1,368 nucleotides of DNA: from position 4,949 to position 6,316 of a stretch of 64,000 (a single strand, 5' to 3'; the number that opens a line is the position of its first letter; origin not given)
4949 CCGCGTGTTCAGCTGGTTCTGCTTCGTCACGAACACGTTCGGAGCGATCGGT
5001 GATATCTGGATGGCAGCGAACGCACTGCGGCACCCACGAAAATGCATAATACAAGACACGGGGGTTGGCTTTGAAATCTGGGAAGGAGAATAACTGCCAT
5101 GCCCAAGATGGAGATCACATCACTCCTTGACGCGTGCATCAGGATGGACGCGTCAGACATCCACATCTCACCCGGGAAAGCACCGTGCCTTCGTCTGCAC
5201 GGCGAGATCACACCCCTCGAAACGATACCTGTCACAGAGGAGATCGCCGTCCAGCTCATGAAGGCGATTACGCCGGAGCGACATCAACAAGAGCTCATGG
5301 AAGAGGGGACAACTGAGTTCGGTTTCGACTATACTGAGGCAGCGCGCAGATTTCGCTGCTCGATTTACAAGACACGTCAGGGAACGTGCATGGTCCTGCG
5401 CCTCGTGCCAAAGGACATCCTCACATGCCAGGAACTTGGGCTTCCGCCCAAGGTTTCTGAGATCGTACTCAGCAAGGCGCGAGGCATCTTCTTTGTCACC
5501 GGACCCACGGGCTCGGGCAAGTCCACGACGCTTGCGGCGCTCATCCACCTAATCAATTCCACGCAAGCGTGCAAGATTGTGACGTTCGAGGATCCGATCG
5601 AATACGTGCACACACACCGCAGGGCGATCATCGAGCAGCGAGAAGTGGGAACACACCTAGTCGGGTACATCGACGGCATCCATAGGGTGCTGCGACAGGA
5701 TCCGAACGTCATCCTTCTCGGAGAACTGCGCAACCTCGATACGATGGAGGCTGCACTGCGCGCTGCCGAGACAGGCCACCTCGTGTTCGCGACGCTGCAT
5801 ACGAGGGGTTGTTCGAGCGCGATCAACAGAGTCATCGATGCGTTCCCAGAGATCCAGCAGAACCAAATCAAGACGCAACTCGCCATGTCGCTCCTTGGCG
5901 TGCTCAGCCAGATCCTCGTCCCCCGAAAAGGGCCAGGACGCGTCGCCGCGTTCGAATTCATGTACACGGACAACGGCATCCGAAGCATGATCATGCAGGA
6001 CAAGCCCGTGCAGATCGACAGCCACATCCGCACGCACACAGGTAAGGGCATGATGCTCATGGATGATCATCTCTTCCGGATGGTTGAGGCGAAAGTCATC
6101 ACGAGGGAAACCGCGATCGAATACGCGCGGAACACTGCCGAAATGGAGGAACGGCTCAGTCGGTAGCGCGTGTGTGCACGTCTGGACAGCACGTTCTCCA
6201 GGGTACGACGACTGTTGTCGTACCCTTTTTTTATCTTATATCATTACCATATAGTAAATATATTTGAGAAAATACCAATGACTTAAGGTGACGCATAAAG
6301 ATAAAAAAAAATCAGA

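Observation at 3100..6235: GC-rich foreign cassette in an archaeal genome: vWA(MIDAS) protein + membrane HExxH protein + bacterial-type PilT ATPase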

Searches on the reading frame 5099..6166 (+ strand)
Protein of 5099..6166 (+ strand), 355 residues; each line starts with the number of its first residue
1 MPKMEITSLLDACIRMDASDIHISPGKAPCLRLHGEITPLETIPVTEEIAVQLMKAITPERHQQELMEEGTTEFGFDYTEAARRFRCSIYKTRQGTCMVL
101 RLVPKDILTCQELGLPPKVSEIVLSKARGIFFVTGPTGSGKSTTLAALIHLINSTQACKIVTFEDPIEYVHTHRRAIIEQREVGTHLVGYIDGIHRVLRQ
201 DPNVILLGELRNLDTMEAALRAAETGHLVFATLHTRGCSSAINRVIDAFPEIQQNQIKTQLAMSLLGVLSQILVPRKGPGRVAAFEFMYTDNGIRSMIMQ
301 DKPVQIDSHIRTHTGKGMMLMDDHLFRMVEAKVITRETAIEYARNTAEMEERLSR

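Call 7: search_protein_families(library=pfam, proteins=[window:5099-6166:+], max_evalue=0.1)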
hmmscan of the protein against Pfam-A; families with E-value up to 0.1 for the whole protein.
window:5099-6166:+ (355 aa): 21 families
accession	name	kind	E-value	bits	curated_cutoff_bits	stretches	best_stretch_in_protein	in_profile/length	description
PF00437.27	T2SSE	-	4e-45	154.5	24.9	1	7-278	13-282/370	Type II/IV secretion system protein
PF13555.12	AAA_29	-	5.4e-05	23.3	27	1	127-156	21-50/61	P-loop containing region of AAA domain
PF13401.12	AAA_22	-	0.00026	21.8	27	1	127-159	4-38/130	AAA domain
PF25199.1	nSTAND_NTPase5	-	0.00029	21.1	34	1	126-182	39-94/145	Novel STAND NTPase 5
PF13191.12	AAA_16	-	0.0003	21.7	32.6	1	128-229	24-135/167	AAA ATPase domain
PF13173.12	AAA_14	-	0.0008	19.9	27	1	129-197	3-74/129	AAA domain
PF13245.12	AAA_19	-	0.00081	20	25.1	1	127-204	10-78/134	AAA domain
PF13476.12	AAA_23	-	0.0017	19.5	27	1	122-148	15-39/201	AAA domain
PF24883.2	NPHP3_N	-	0.0019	18.8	24.8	1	117-257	10-141/164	Nephrocystin 3, N-terminal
PF01637.24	ATPase_2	-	0.0028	17.9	33.2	1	119-175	11-65/225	ATPase domain predominantly from Archaea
PF01935.23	DUF87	-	0.0031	18.1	23.2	1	133-173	28-68/220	Helicase HerA, central domain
PF00005.33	ABC_tran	-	0.0067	17.5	25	1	130-156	13-39/137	ABC transporter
PF20720.3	nSTAND3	-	0.0086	16.2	27.2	1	127-171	16-62/155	Novel STAND NTPase 3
PF13604.12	AAA_30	-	0.01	16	27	1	123-155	13-45/191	AAA domain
PF02463.25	SMC_N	-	0.021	14.7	40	1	122-169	18-67/220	RecF/RecN/SMC N terminal domain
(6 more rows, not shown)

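Call 8: search_protein_families(library=ncbifam, proteins=[window:5099-6166:+], max_evalue=0.1)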
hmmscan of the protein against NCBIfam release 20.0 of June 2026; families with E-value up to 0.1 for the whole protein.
window:5099-6166:+ (355 aa): 45 families (the best 25 are shown)
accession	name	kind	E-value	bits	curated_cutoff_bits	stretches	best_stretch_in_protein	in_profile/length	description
TIGR01420.1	pilT_fam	subfamily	6.1e-114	380.8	319.1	1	6-348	2-343/343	PilT/PilU family type 4a pilus ATPase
TIGR02525.1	plasmid_TraJ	equivalog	2.1e-45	155.3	368.3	1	9-341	15-365/372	plasmid transfer ATPase TraJ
TIGR02533.1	type_II_gspE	equivalog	6.2e-43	147.2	630.25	1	86-275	196-380/486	type II secretion system ATPase GspE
TIGR02524.1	dot_icm_DotB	equivalog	1e-42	146.7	463.3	1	6-317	6-329/358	Dot/Icm type IV secretion system ATPase DotB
NF007755.0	PRK10436.1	equivalog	5.4e-37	127.5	617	1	6-246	89-333/465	type II secretion system protein GspE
NF041000.1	ATPase_ComGA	equivalog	1.5e-36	125.7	300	1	8-274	2-265/267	competence type IV pilus ATPase ComGA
NF053534.1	T4PilAsmATPsTfpB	equivalog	3.6e-35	121.4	850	1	17-274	216-472/584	type IV pilus assembly ATPase TfpB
TIGR02538.1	type_IV_pilB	equivalog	4.2e-35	121.4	675.65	1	7-247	186-431/564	type IV-A pilus assembly ATPase PilB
NF058587.1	archaellum_moto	equivalog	2.7e-16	59.4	550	1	131-246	278-394/527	archaellum flagellar ATPase motor FlaI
TIGR03819.1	heli_sec_ATPase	hypoth_equivalog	4.1e-12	46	373.15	1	93-266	137-320/340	TadA family conjugal transfer-associated ATPase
NF053672.1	bindosome_BasE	exception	2.3e-10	39.8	1000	1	123-249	265-392/512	bindosome assembly system ATPase subunit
TIGR02782.1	TrbB_P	equivalog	3.8e-10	39.6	304.55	1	119-265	129-271/303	P-type conjugative transfer ATPase TrbB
TIGR02788.1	VirB11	equivalog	7.2e-10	38.4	249.95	1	132-249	148-266/308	P-type DNA transfer ATPase VirB11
NF010469.0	PRK13894.1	subfamily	2.2e-07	30.5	508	1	124-245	146-264/320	conjugal transfer ATPase TrbB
NF010475.0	PRK13900.1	equivalog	3.7e-07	29.5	389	1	131-248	163-286/333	type IV secretion system ATPase VirB11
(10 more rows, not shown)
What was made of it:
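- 5099..6166 (+): Gene 3: divergent PilT-family hexameric ATPase (355 aa). It starts 5 nt after the stop codon of gene 2. TIGR01420 pilT_fam scores 380.8 bits (cut-off 319.1) (call 8).
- On PilT/PilU family ATPase (TIGR01420): 380.8 bits against a cut-off of 319.1, covering residues 6-348 of the protein and positions 2-343 of 343 in the model (call 8).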

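Call 9: search_protein_families(library=padloc, proteins=[window:5099-6166:+], max_evalue=0.1)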
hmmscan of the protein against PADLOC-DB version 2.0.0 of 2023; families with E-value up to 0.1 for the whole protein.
window:5099-6166:+ (355 aa): 17 families
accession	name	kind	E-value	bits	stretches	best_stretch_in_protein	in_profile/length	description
PDLC04140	mad8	-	3.1e-06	24.9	1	128-194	27-70/314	mads_8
PDLC04105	HerA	-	2.4e-05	21.1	1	132-175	170-213/576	-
PDLC04101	HerA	-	3.2e-05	20.8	1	133-164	173-204/400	-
PDLC04135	mad3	-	0.00019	19.1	1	128-151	22-45/374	mads_3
PDLC04107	HerA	-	0.00044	17.4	1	132-169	173-210/306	-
PDLC00281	PtuA1|PtuA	-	0.0011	16.1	1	126-159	36-69/448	AAA ATPase domain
PDLC04099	HerA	-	0.0051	14.1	0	132-169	173-210/214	-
PDLC01734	typeIV_RecD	-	0.0066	12.7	1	129-156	355-382/763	RecD_0_IVD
PDLC01758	Cas3b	-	0.0075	12.7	1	125-161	291-328/797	-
PDLC01055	HerA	-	0.0076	13.1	1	122-171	151-201/532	Type III coevolved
PDLC01148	RecD_like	-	0.015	11.6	1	129-158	329-358/719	RecD/Tra ATPase fused to N-terminal HHH domain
PDLC02780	SspC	-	0.015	11.3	1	123-158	47-82/1045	SspC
PDLC00279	PtuA1|PtuA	-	0.018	12.2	1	121-156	19-54/416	AAA ATPase domain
PDLC00518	JetC1|JetC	-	0.026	10.4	1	131-156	42-67/1112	DUF3584 domain; MukB-like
PDLC00507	JetC1|JetC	-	0.027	10.8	1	132-193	26-86/1215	DUF3584 domain; MukB-like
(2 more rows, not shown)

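Call 10: search_protein_families(library=phrogs, proteins=[window:5099-6166:+], max_evalue=0.01)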
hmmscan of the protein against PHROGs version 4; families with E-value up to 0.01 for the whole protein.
window:5099-6166:+ (355 aa): 4 families
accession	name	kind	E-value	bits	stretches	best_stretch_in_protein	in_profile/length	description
phrog_19065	-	unknown function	7.5e-32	111.7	1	8-276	96-380/522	-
phrog_26606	-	unknown function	7.6e-21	75.5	1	8-252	8-251/323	-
phrog_293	-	moron, auxiliary metabolic gene and host takeover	0.0023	17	1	132-172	167-206/1058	ABC transporter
phrog_325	-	DNA, RNA and nucleotide metabolism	0.0086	15.4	0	127-155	489-517/986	Dda-like helicase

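Call 15: find_homologous_proteins(query=window:5099-6166:+)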
Query window:5099-6166:+ (355 aa): 8000 proteins with E <= 0.001 among 8000 candidates; the best 120 are listed.
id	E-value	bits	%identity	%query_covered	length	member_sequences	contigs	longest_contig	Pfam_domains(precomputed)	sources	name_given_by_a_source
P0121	9.1e-233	789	100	100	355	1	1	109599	PF00437.27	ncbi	-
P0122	2.0e-110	387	50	99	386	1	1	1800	PF00437.27,PF13191.13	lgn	-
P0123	4.7e-110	386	51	99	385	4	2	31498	PF00437.27,PF13191.13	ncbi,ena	-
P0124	8.7e-110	385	50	99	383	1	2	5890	PF00437.27,PF13191.13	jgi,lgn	jgi:twitching motility protein PilT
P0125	1.2e-109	384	50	99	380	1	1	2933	PF00437.27,PF13191.13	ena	-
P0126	1.5e-109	384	50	99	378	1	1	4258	PF00437.27,PF13191.13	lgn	-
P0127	1.6e-109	384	52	99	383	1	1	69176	PF00437.27,PF13191.13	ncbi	-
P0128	1.9e-109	384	50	100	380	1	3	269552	PF00437.27,PF13191.13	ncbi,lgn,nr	ncbi:MAG: type IV pilus twitching motility protein PilT [Phycisphaerae bacterium]|nr:type IV pilus t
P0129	2.4e-109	383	51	99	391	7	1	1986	PF00437.27,PF13191.13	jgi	-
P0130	2.5e-109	383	49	99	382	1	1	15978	PF00437.27,PF13191.13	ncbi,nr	ncbi:MAG: type IV pilus twitching motility protein PilT [Phycisphaerae bacterium]|nr:type IV pilus t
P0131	2.7e-109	383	51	100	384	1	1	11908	PF00437.27,PF13191.13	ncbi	-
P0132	3.4e-109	383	50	99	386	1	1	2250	PF00437.27,PF13191.13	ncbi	-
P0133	3.7e-109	383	50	99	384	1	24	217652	PF00437.27,PF13191.13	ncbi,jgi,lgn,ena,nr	ncbi:MAG TPA: type IV pilus twitching motility protein PilT [Phycisphaerae bacterium]|jgi:twitching 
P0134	3.8e-109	383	52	99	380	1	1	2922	PF00437.27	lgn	-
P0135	3.9e-109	383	50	99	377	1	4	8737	PF00437.27,PF13191.13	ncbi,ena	-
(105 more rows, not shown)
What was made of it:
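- The best PilT relatives are 48-52% identical, and those that are named are Phycisphaerae or other Planctomycetota (call 15).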

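Call 22: search_dna_similar(query=window:5099-6166:+, collection=phages, mode=protein, max_evalue=0.00001)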
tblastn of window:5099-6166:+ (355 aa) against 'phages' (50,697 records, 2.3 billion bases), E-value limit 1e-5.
Records with a match: 36; places in all: 44; records where one place covers at least 80% of the query: 8.
Best place of each record, by identity: <60% 36.
By first word of the organism name: Bacteriophage 11; Acinetobacter 10; Listeria 6; Salmonella 3; Escherichia 2; Enterococcus 2; Dolichospermum 1; Staphylococcus 1.
By host as written in the record: - 22; Listeria monocytogenes 6; Homo sapiens 2; Escherichia coli O157:H7 ATCC 43895 2; Salmonella enterica subsp. enterica serovar Kentucky 1; Dolichospermum flos-aquae 1; Staphylococcus aureus 1; Enterococcus faecalis 1.
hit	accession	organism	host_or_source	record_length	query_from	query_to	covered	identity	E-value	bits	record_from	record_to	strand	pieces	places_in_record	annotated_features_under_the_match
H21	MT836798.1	Bacteriophage sp.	human fecal samples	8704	6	353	98%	43.9%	4e-81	275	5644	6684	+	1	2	record has no annotation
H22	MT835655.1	Bacteriophage sp.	human fecal samples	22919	3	350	98%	42.3%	9e-83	280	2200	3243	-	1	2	record has no annotation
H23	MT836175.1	Bacteriophage sp.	human fecal samples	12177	6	353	98%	39.3%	1e-69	242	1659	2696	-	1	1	record has no annotation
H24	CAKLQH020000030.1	Acinetobacter phage MD-2021a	not known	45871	4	339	95%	40.7%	6e-72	248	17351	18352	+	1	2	pilT_2: twitching motility family protein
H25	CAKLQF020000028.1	Acinetobacter phage MD-2021a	not known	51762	4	339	95%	40.7%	6e-72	248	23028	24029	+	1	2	pilT_2: twitching motility family protein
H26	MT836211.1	Bacteriophage sp.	human fecal samples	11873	3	353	99%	37.6%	1e-69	241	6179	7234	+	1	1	record has no annotation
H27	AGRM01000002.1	Salmonella enterica subsp. houtenae str. ATCC BAA-1581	Homo sapiens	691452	4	319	89%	38.3%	3e-59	212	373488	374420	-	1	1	Uncharacterized protein YggR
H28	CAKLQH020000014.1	Acinetobacter phage MD-2021a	not known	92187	6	274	76%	35.8%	2e-24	110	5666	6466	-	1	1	gspE_2: type II secretion system protein E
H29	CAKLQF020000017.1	Acinetobacter phage MD-2021a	not known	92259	6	274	76%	35.8%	2e-24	110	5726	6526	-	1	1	gspE_2: type II secretion system protein E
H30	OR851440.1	Salmonella phage S.Kent 1-2-1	Salmonella enterica subsp. enterica ...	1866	4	244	68%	39.0%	2e-45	169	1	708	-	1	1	record has no annotation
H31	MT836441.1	Bacteriophage sp.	human fecal samples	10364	6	279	77%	31.8%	4e-25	112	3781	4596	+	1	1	record has no annotation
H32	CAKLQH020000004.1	Acinetobacter phage MD-2021a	not known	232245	6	280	77%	31.2%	8e-25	111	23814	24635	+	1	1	epsE: general secretion pathway protein E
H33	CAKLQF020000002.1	Acinetobacter phage MD-2021a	not known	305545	6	280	77%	31.2%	8e-25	111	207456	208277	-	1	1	epsE: general secretion pathway protein E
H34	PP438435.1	Dolichospermum phage Dfl-JY45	Dolichospermum flos-aquae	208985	5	303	84%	28.7%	4e-32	133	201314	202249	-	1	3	hypothetical protein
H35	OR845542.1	Escherichia phage ECO95 1-6-1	Escherichia coli O157:H7 ATCC 43895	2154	85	325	68%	34.8%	4e-23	106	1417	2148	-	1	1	record has no annotation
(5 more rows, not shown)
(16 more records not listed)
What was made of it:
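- Tried and rejected: The phage-database PilT hits are at most 44% identical, and most are unannotated 'Bacteriophage sp.' contigs or assemblies carrying ordinary bacterial pilT/gspE annotations (call 22).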

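Call 23: find_encoding_contigs(protein=P0127, flank=6000, max_places=2)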
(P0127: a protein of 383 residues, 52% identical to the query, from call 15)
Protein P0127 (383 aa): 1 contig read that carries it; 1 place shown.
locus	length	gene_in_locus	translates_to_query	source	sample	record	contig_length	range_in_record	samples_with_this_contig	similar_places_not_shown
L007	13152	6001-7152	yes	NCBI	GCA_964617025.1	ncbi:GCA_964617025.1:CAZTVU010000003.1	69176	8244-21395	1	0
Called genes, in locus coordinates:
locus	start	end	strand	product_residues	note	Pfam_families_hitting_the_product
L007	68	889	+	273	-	PF01926:MMR_HSR1, PF02421:FeoB_N, PF17910:FeoB_Cyto (faint)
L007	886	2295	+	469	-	PF07670:Gate, PF07664:FeoB_C, PF07670:Gate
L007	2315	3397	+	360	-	PF03773:ArsP_1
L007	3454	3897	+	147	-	PF01643:Acyl-ACP_TE, PF13279:4HBT_2, PF03061:4HBT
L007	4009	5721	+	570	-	PF05157:MshEN, PF00437:T2SSE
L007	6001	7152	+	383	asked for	PF00437:T2SSE, PF13191:AAA_16 (weak)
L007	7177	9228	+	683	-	PF05157:MshEN, PF00437:T2SSE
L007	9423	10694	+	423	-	PF28597:T2SSF_N, PF00482:T2SSF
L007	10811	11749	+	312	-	PF07963:N_methyl (weak)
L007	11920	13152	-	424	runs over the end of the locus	PF01098:FTSW_RODA_SPOVE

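Call 24: find_encoding_contigs(protein=P0123, flank=6000, max_places=2)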
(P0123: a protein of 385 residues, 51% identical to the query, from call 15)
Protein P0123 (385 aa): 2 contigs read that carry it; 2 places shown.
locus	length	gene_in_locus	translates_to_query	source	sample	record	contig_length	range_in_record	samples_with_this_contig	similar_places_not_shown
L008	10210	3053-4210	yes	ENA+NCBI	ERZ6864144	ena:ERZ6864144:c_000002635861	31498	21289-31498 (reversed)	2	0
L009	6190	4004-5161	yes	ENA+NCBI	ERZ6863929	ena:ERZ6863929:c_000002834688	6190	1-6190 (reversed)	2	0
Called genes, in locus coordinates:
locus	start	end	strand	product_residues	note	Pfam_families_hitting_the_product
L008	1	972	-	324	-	?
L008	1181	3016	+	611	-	-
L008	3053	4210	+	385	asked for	PF00437:T2SSE, PF13191:AAA_16 (weak)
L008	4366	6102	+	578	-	PF05157:MshEN, PF00437:T2SSE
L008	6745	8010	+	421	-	PF28597:T2SSF_N, PF00482:T2SSF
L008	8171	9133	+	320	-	-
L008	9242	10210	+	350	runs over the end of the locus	-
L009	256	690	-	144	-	-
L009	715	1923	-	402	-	PF03773:ArsP_1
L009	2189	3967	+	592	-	-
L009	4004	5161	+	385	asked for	PF00437:T2SSE, PF13191:AAA_16 (weak)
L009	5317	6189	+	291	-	?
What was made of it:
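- On PilT/PilU family ATPase (TIGR01420): The closest relatives do have them (calls 23, 24).
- Closest known: PilT/PilU family type IVa pilus retraction ATPases. Different: It has no pilB, pilC or pilin neighbours, whereas its closest relatives do (calls 23, 24).
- The closest PilT relatives lie in canonical T4P operons (calls 23, 24).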

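Call 39: search_solved_structures(query=window:5099-6166:+, show_alignments=2, max_evalue=1e-20)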
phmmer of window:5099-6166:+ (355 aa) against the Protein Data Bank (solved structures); distinct sequences matched with E-value up to 1e-20: 23.
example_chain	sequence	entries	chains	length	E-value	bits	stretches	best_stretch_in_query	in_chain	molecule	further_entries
2ewv_A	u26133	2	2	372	2.8e-82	279.5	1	4-351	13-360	twitching motility protein PilT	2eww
2gsz_A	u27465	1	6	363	3.9e-82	279.1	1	4-351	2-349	twitching motility protein PilT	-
6ojx_A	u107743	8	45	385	3.5e-80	272.7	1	8-352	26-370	Twitching motility pilus retraction ATPase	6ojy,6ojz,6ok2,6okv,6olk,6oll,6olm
5zfq_A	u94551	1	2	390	4.1e-79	269.1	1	8-353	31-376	Twitching motility pilus retraction protein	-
5fl3_A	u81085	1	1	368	7e-76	258.5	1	3-348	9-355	PILI RETRACTION PROTEIN PILT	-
3jvu_A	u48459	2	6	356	2.9e-75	256.5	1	4-344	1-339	Twitching mobility protein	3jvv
2eyu_A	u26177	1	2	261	1.1e-63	218.4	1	104-351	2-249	twitching motility protein PilT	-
9n32_A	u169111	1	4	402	2.1e-55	191.2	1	4-347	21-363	PilU protein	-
10my_A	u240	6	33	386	2.8e-53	184.3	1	5-346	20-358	PilT/PilU family type 4a pilus ATPase | Twitching motility protein PilT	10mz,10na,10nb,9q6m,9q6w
6geb_A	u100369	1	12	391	1e-36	129.8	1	9-324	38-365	DotB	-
6ejf_A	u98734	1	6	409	2.7e-31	112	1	12-276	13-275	Type IV pilus assembly protein PilF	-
5it5_F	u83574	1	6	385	3.7e-31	111.6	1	12-276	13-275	ATP binding motif-containing protein PilF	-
5oiu_A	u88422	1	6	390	3.9e-31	111.5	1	12-276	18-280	Type IV pilus assembly protein PilF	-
6f8l_G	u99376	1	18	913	3.6e-30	108.3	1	12-276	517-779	Type IV pilus assembly protein PilF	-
6gef_A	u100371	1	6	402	9e-30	107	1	96-300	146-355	Type IV secretion system protein DotB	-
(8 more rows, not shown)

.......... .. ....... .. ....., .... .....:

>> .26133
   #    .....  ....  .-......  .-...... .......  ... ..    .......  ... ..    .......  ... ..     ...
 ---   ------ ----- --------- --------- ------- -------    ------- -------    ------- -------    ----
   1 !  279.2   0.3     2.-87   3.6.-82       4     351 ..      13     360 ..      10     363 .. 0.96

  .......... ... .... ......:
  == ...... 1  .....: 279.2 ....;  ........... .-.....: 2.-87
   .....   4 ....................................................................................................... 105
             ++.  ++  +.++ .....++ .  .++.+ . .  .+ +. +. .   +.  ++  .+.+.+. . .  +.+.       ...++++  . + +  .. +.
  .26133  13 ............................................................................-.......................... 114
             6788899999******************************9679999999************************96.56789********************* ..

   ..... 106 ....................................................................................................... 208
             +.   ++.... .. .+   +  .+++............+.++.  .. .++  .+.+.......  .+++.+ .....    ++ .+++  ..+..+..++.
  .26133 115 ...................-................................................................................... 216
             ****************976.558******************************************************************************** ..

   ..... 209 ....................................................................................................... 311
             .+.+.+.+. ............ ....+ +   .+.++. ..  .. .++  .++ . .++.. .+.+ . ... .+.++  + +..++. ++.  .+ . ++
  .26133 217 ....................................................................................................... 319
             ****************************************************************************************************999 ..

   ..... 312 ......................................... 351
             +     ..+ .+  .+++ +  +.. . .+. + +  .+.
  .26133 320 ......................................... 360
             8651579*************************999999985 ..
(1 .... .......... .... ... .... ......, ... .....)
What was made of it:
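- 5099..6166 (+): The best PDB matches are PilT proteins at 257-280 bits, well above PilU (184-191), DotB and PilB (call 39). The Walker A, Asp box, Walker B and His box motifs are intact (call 39).
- On PilT/PilU family ATPase (TIGR01420): The PDB ranking is PilT above PilU, DotB and PilB (call 39). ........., FEDPIEY, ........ and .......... align with the corresponding motifs of Aquifex PilT (call 39).
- Closest known: PilT/PilU family type IVa pilus retraction ATPases. Same: The Walker A (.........), Asp box (EDPIEY), Walker B (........) and His box (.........) motifs are all present (calls 8, 39).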

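Call 54: find_related_loci(query=window:5099-6166:+, collection=viral_contigs, flank=6000)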
Query window:5099-6166:+ (355 aa) in viral_contigs; peptide patterns used: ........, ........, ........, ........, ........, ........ (x = any residue, [..] = any of these).
3 stretches matched a pattern, but none encodes a relative of the query by tblastn (E <= 1e-3).
